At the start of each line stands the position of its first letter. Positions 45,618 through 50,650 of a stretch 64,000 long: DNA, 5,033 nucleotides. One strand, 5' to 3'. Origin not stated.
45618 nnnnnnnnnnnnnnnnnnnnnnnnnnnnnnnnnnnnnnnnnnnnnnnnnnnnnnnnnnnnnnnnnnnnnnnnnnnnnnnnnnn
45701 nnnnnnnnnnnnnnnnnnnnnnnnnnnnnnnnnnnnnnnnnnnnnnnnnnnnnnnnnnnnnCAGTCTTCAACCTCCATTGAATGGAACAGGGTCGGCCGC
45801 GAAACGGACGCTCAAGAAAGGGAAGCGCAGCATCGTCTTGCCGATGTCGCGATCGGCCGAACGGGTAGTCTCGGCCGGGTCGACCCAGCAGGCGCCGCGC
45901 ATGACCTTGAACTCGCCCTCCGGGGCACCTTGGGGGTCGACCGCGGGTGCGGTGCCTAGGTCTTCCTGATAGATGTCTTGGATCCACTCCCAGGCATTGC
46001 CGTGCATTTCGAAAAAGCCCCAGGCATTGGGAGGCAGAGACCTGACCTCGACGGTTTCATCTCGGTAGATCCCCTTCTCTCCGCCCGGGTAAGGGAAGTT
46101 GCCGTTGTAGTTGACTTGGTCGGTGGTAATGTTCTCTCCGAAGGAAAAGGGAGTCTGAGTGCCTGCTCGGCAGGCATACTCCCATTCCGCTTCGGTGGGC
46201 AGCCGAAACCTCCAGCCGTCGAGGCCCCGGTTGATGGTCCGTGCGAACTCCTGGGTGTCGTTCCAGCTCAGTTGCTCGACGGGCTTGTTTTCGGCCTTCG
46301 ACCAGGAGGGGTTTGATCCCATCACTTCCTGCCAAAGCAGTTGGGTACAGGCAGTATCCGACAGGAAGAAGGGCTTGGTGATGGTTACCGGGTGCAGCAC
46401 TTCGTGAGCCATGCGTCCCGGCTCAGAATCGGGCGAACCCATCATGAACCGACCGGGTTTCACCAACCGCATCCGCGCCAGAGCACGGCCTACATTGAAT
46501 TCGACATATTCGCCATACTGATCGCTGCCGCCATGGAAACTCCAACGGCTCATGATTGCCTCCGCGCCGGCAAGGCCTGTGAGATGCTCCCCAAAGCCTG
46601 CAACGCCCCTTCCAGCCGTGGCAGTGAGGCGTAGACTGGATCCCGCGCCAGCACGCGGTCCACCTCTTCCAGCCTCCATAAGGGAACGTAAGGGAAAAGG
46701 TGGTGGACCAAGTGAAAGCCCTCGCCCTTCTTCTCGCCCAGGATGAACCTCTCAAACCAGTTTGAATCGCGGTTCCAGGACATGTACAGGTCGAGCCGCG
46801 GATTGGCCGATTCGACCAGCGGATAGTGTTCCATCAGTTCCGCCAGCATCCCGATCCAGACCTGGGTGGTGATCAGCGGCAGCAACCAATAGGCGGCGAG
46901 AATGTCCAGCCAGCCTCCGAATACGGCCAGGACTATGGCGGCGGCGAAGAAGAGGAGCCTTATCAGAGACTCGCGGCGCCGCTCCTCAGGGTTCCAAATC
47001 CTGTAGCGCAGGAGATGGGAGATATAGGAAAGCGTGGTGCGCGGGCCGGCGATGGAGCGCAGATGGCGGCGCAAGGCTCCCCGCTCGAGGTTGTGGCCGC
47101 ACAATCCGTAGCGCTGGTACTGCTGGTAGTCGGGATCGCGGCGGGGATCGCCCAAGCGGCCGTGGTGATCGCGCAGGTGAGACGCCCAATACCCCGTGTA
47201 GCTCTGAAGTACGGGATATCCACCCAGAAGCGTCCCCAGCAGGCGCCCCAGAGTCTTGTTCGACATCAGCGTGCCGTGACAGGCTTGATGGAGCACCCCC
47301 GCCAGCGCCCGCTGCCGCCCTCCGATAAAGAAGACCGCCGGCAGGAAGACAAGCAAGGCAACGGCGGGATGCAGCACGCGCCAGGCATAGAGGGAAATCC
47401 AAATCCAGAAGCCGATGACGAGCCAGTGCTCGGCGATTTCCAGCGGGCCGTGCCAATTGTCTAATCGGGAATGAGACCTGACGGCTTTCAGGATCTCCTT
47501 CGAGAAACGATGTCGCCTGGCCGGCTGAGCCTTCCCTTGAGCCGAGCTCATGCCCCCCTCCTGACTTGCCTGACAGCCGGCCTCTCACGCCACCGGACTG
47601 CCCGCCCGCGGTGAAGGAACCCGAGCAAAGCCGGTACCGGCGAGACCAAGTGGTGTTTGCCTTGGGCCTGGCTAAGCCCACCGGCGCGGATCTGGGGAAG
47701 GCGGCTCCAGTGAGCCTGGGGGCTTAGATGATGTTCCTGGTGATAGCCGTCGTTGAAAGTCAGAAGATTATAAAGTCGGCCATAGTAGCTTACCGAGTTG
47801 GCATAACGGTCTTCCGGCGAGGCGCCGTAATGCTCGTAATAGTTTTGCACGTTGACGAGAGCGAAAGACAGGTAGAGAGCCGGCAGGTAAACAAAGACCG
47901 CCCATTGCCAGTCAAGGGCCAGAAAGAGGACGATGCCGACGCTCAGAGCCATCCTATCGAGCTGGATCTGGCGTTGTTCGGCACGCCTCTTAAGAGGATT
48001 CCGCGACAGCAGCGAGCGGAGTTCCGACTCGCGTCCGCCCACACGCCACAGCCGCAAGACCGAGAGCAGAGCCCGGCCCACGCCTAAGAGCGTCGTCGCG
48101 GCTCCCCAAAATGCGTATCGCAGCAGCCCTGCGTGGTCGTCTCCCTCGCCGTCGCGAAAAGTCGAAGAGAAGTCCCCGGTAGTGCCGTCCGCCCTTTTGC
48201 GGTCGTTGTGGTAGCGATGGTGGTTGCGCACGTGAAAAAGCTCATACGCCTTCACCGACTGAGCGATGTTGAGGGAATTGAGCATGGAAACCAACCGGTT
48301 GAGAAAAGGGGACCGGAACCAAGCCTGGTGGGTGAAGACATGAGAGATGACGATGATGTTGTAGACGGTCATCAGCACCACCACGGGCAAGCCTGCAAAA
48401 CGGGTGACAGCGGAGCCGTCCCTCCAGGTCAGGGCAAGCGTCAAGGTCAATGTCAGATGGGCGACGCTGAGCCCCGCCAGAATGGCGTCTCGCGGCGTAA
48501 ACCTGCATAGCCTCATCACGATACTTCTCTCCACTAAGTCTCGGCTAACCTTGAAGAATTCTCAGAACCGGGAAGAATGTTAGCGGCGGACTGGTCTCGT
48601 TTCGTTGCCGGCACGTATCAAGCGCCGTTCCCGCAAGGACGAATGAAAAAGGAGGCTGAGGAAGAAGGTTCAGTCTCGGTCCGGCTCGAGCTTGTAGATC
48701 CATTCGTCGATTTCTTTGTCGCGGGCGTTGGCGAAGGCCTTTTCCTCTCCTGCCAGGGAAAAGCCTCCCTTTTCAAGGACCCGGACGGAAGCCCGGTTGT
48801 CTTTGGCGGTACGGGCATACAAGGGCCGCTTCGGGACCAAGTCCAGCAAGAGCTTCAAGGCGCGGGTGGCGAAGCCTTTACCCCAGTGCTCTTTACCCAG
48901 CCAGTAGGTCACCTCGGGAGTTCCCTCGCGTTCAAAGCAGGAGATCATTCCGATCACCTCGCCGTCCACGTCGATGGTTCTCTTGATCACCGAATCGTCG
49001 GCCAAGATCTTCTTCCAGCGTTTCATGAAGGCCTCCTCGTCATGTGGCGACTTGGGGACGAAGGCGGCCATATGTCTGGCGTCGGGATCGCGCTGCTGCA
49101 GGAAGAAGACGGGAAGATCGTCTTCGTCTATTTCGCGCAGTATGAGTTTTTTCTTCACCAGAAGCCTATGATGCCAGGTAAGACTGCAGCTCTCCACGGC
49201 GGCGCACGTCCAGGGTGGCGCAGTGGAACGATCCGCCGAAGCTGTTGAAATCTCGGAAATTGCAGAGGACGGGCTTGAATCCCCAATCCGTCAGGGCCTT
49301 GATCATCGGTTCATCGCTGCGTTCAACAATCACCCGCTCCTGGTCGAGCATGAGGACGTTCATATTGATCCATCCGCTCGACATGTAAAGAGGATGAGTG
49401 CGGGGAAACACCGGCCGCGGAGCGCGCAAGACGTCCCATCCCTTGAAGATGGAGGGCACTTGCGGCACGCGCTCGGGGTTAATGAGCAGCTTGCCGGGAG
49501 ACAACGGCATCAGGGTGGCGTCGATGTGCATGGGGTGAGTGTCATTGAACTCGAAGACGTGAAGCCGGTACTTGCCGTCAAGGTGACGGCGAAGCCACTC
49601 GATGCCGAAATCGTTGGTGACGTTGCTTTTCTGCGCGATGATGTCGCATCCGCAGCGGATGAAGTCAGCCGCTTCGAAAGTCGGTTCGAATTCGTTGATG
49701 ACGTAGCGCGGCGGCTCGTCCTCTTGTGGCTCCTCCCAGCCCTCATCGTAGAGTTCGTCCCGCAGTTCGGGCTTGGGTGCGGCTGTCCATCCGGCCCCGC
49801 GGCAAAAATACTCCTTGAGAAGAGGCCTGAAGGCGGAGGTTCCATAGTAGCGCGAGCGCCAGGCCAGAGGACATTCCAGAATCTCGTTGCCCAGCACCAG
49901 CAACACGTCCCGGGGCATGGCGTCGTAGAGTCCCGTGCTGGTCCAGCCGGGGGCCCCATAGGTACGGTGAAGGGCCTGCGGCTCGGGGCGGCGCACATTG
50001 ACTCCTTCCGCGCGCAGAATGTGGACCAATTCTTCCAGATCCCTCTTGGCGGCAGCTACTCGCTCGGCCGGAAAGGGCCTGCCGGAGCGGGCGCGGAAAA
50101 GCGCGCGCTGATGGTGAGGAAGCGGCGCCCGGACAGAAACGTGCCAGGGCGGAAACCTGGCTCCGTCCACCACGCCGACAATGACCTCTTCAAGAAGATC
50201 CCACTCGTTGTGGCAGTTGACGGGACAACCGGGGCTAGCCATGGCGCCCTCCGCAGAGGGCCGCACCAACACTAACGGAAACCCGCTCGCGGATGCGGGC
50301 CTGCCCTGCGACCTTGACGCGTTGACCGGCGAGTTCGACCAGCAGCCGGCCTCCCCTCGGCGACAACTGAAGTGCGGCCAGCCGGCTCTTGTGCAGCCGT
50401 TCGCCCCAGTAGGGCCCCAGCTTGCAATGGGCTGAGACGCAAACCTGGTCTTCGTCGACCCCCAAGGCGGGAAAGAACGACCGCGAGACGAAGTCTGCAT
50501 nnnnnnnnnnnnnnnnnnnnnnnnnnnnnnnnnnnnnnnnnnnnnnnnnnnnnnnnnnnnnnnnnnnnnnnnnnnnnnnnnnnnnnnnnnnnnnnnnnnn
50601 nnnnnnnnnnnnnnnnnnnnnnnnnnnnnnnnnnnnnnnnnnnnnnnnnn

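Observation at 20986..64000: About 43-kb one-strand NRPS supra-operon: 8 carrier domains on 5 proteins, two TE termini, gene order not colinear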

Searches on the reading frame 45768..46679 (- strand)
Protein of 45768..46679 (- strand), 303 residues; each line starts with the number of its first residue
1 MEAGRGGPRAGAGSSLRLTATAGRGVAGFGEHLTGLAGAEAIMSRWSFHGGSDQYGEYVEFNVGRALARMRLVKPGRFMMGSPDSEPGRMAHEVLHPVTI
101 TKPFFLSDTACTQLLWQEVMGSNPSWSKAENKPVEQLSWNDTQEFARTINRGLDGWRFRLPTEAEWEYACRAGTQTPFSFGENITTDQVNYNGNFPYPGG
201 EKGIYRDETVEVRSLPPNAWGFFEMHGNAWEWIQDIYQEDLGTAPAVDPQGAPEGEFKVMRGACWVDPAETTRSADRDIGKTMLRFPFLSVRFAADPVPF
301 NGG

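Call 4: search_protein_families(library=pfam, proteins=[window:45768-46679:-])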
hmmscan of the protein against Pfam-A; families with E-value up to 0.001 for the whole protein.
window:45768-46679:- (303 aa): 1 family
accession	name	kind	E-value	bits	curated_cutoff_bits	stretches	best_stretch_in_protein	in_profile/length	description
PF03781.23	FGE-sulfatase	-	2.1e-36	126.3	23.3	1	69-277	4-236/255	Sulfatase-modifying factor enzyme 1-like domain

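Call 14: search_protein_families(library=ncbifam, proteins=[window:45768-46553:-], max_evalue=0.01)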
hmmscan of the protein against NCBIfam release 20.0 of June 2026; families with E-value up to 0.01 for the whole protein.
window:45768-46553:- (261 aa): 8 families
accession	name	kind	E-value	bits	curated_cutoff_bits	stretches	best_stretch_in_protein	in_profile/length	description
NF051459.1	pyoverdine_PvdO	equivalog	1.6e-28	99.6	500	2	77-252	105-277/280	dihydropyoverdine dehydrogenase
TIGR03525.2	GldK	equivalog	2.2e-20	73.4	350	1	113-237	253-389/408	T9SS ring complex lipoprotein PorK/GldK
TIGR03440.2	egtB_TIGR03440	equivalog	1.3e-10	41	360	1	85-252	269-413/413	ergothioneine biosynthesis protein EgtB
TIGR03524.1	GldJ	equivalog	7.5e-10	38.1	458.2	2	158-196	328-366/559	gliding motility lipoprotein GldJ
TIGR03530.1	GldJ_short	equivalog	1.4e-08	34.1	382.9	1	103-134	197-228/396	gliding motility lipoprotein GldJ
NF041186.1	SenA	equivalog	2.2e-08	33.9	420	1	87-235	268-364/382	selenoneine synthase SenA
TIGR04344.1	ovoA_Nterm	equivalog_domain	0.00072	18.5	400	1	112-234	316-427/444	5-histidylcysteine sulfoxide synthase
TIGR02171.1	Fb_sc_TIGR02171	subfamily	0.00081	17.5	544.35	1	116-197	159-220/912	TIGR02171 family lipoprotein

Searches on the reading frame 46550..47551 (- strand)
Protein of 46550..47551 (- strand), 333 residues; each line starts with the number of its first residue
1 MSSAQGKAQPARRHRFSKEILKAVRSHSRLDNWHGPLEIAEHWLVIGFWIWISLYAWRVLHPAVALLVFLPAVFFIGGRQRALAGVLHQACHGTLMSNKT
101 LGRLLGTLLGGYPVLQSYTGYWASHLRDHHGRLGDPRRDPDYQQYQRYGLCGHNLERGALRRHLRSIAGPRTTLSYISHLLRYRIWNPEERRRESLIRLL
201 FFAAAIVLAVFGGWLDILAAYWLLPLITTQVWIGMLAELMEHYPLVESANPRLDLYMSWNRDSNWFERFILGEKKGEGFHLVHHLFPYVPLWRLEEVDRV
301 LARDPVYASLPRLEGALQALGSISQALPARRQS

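Call 4: search_protein_families(library=pfam, proteins=[window:46550-47551:-])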
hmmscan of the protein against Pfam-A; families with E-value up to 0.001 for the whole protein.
window:46550-47551:- (333 aa): 1 family
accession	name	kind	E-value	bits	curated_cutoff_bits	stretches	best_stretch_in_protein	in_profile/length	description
PF00487.30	FA_desaturase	-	6.3e-36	124.9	29.7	1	67-307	4-244/253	Fatty acid desaturase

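Call 14: search_protein_families(library=ncbifam, proteins=[window:46550-47551:-], max_evalue=0.01)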
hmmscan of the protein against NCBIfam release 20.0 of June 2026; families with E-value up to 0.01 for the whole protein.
window:46550-47551:- (333 aa): 4 families
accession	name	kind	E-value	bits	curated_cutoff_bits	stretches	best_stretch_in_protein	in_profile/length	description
NF041365.1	GntB_guanitoxin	equivalog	2e-71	241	380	1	13-312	2-289/308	guanitoxin biosynthesis L-arginine gamma (S) hydroxylase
NF045688.1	BCarotHydoxCrtR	equivalog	4.5e-09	35.8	475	1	179-296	143-251/297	beta-carotene hydroxylase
NF052548.1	FAdesatDesABac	equivalog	4.7e-05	22.7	500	0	48-126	37-110/328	Delta(5) desaturase DesA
NF045690.1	BCarotKetCrtW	equivalog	0.00062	19.1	350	0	218-299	175-251/257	beta-carotene ketolase CrtW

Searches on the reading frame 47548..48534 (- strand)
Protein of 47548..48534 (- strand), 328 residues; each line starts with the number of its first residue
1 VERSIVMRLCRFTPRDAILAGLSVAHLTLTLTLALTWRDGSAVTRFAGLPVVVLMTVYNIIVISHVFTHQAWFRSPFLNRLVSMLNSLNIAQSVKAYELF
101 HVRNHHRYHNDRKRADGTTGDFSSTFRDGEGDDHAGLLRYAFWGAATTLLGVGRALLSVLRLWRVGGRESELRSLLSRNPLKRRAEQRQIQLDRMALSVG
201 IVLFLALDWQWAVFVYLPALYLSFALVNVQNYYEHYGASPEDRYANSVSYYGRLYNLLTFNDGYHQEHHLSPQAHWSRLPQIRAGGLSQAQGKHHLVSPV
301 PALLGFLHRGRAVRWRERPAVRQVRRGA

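Call 4: search_protein_families(library=pfam, proteins=[window:47548-48534:-])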
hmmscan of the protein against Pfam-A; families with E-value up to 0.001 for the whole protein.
window:47548-48534:- (328 aa): 1 family
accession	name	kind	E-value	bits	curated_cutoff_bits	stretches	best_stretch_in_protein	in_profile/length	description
PF00487.30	FA_desaturase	-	2.4e-33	116.4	29.7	1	49-294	7-245/253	Fatty acid desaturase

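Call 14: search_protein_families(library=ncbifam, proteins=[window:47548-48516:-], max_evalue=0.01)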
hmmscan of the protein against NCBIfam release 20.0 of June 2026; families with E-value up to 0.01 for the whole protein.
window:47548-48516:- (322 aa): 5 families
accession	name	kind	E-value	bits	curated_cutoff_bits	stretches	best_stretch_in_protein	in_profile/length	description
NF045688.1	BCarotHydoxCrtR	equivalog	9e-06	25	475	1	175-271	149-247/297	beta-carotene hydroxylase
NF052549.1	FAdesatDesBBac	equivalog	0.00019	20.8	500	0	193-275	198-284/340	Delta(10) desaturase DesB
NF052548.1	FAdesatDesABac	equivalog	0.00081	18.6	500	1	44-269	56-281/328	Delta(5) desaturase DesA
NF041365.1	GntB_guanitoxin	equivalog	0.004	16.6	380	0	54-274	63-272/308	guanitoxin biosynthesis L-arginine gamma (S) hydroxylase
NF045690.1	BCarotKetCrtW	equivalog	0.0041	16.4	350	1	252-277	225-250/257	beta-carotene ketolase CrtW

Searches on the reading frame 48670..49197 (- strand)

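Call 5: search_protein_families(library=pfam, proteins=[window:48670-49197:-])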
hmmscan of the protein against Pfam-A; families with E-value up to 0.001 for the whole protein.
window:48670-49197:- (175 aa): 3 families
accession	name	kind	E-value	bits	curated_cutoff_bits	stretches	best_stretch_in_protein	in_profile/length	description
PF13302.13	Acetyltransf_3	-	6.5e-24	85.6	25.4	1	18-146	2-137/138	Acetyltransferase (GNAT) domain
PF00583.31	Acetyltransf_1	-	7.4e-11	42.8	20.7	1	56-146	19-116/116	Acetyltransferase (GNAT) family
PF13420.13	Acetyltransf_4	-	0.00095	19.7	24.3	0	124-166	112-154/155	Acetyltransferase (GNAT) domain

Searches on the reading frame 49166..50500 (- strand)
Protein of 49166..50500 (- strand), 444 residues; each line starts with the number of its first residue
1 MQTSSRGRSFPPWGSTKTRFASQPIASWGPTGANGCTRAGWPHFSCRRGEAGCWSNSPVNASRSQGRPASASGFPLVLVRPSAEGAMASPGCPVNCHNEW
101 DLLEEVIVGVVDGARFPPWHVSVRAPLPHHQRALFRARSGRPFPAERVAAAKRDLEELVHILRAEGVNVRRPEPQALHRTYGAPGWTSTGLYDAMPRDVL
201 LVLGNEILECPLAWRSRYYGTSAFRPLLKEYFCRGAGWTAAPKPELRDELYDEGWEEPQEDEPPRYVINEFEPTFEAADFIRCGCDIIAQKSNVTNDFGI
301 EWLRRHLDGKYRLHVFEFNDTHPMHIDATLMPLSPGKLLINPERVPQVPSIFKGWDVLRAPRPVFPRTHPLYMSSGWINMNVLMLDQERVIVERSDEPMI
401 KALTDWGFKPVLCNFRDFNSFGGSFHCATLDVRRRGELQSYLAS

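Call 4: search_protein_families(library=pfam, proteins=[window:49166-50500:-])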
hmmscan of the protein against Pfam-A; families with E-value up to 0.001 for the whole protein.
window:49166-50500:- (444 aa): 0 families

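Call 13: find_related_loci(query=window:49166-50242:-, collection=genome_contigs, flank=10000)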
Query window:49166-50242:- (358 aa) in genome_contigs; peptide patterns used: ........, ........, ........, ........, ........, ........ (x = any residue, [..] = any of these).
85 stretches matched a pattern; 73 encode a relative of the query (tblastn E <= 1e-3); 73 distinct loci.
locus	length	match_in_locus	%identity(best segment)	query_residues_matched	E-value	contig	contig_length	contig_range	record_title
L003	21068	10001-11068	73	1-356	0e+0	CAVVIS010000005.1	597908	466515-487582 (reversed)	MAG: Blastocatellia bacterium isolate MFD01916.bin.1.77 genome assembly, contig: contig_6171, whole genome shotgun seque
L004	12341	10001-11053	74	6-356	0e+0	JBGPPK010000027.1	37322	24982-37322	MAG: Terriglobia bacterium isolate OBJ2_061818_050_16 k141_1184722_length_37322_cov_36.9785, whole genome shotgun sequen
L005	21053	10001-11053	73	6-356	0e+0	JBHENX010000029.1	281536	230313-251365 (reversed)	MAG: Pyrinomonadaceae bacterium isolate S5_bin.34.orig S5_k141_356305, whole genome shotgun sequence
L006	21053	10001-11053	74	6-356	0e+0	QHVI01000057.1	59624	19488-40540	MAG: Candidatus Angelobacter sp. Gp1-AA117 isolate gp1 AA117 14_0903_12_40cm_200_scaffold_147_curated, whole genome shot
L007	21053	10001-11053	72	6-356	4e-180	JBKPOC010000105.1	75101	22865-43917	MAG: Acidobacteriota bacterium isolate GS_HAYS_MAG_00024 GS_HAYS_000003355194, whole genome shotgun sequence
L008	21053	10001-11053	72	6-356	1e-179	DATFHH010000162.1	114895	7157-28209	MAG TPA_asm: Pyrinomonadaceae bacterium isolate SMAG_U8684 k141_689752, whole genome shotgun sequence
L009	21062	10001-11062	72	3-356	2e-178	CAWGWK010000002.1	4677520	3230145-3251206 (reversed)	MAG: uncultured Acidobacteriota bacterium isolate MFD09206.bin.1.124 genome assembly, contig: contig_908, whole genome s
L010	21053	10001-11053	71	6-356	3e-176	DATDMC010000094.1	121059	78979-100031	MAG TPA_asm: Pyrinomonadaceae bacterium isolate SMAG_U400 k141_147520, whole genome shotgun sequence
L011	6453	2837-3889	71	6-356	1e-175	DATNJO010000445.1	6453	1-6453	MAG TPA_asm: Pyrinomonadaceae bacterium isolate SMAG_U11401 k141_363675, whole genome shotgun sequence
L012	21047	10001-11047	70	8-356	1e-172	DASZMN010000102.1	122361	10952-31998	MAG TPA_asm: Acidimicrobiales bacterium isolate SMAG_U5892 k141_974032, whole genome shotgun sequence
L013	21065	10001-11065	71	2-356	3e-171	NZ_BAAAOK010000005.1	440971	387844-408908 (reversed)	Actinomadura alba strain JCM 14906 sequence05, whole genome shotgun sequence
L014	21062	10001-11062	69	3-356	5e-171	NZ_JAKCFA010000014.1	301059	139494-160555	Myxococcus qinghaiensis strain QH3KD-4-1 gnl_ICJDIIDJ_14, whole genome shotgun sequence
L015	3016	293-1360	70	1-356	8e-180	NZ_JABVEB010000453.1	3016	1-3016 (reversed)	Actinomadura sp. HBU206391 contig453, whole genome shotgun sequence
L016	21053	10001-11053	70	6-356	3e-169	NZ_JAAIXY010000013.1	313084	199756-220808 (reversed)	Myxococcus eversor strain AB053B NODE_13_length_313084_cov_15.0357, whole genome shotgun sequence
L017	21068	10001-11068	69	1-356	5e-169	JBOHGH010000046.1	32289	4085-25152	MAG: Pseudonocardiaceae bacterium isolate SD8061_metabat2.bin.9 NODE_142_length_32289_cov_2.704434, whole genome shotgun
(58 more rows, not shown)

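Call 14: search_protein_families(library=ncbifam, proteins=[window:49166-50242:-], max_evalue=0.01)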
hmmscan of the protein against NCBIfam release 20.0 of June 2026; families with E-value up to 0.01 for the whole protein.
window:49166-50242:- (358 aa): 2 families
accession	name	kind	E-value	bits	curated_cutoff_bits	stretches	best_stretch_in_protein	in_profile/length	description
NF045660.1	DiMthArgaseDdahStm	equivalog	0.0026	17.6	340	0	188-343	109-246/249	dimethylargininase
NF045659.1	DiMArgaseDdahMtb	equivalog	0.0026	17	300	1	291-346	229-283/283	dimethylargininase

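Call 15: search_solved_structures(query=window:49166-50242:-, max_evalue=0.01)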
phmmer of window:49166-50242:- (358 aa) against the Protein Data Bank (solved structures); distinct sequences matched with E-value up to 0.01: 7.
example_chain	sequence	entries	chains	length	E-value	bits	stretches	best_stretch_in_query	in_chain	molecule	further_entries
6u1r_A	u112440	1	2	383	7e-128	430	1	2-355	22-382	SxtG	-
5wpi_A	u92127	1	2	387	4.3e-122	410.9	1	6-356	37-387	HsvA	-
1jdx_A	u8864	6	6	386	5.3e-113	381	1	5-356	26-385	PROTEIN (L-ARGININE:GLYCINE AMIDINOTRANSFERASE)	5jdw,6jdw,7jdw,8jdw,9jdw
1jdw_A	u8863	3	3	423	7.4e-113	380.6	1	5-356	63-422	L-ARGININE:GLYCINE AMIDINOTRANSFERASE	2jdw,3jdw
4jdw_A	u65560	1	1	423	1.3e-111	376.5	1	5-356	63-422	L-ARGININE:GLYCINE AMIDINOTRANSFERASE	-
2jdx_A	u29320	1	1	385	2e-110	372.6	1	5-356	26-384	PROTEIN (L-ARGININE:GLYCINE AMIDINOTRANSFERASE)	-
1bwd_A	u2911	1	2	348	1.9e-59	204.7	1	8-355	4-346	PROTEIN (INOSAMINE-PHOSPHATE AMIDINOTRANSFERASE)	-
